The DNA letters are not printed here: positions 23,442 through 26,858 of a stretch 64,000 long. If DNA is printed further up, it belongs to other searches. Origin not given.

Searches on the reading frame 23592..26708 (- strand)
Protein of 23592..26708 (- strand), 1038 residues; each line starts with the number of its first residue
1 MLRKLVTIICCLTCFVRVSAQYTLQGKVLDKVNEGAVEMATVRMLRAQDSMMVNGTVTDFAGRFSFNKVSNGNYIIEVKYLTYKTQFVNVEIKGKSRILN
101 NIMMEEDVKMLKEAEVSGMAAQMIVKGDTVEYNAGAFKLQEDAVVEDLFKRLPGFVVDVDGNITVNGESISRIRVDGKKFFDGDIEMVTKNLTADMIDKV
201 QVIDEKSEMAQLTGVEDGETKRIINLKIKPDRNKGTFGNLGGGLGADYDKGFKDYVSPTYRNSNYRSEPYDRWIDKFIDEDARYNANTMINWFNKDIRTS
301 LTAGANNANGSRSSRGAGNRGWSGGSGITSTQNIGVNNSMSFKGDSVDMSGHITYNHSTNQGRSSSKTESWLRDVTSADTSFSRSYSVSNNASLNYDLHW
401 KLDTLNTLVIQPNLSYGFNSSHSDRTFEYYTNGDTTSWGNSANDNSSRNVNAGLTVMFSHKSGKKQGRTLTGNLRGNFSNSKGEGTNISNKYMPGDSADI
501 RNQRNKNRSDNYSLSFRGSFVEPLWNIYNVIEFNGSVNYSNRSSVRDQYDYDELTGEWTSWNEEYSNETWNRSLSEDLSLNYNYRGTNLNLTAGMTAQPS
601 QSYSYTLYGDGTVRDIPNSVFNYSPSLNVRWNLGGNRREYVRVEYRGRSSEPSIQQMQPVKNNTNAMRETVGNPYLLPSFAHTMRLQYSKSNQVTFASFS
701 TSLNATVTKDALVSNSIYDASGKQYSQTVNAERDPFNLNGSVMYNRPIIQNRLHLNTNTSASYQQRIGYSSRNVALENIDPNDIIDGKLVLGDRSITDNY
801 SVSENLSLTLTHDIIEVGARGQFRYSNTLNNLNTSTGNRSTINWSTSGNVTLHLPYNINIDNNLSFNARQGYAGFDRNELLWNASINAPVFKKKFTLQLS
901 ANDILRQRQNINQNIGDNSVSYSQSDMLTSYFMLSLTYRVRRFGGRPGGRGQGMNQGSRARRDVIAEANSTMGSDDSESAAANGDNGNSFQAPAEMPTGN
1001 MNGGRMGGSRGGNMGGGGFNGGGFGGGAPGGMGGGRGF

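Call 10: search_protein_families(library=pfam, proteins=[window:23592-26708:-], max_evalue=0.00001)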
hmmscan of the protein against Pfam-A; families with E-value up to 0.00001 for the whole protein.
window:23592-26708:- (1038 aa): 3 families
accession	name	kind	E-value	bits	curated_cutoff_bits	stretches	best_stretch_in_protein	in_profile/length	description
PF14905.12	OMP_b-brl_3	-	1.1e-25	91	27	2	464-768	4-299/408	Outer membrane protein beta-barrel family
PF13715.12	CarbopepD_reg_2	-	2.7e-13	50.2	32.2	1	24-114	1-86/88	CarboxypepD_reg-like domain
PF13620.12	CarboxypepD_reg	-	1.7e-09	38.4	32.3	1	23-93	1-70/82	Carboxypeptidase regulatory-like domain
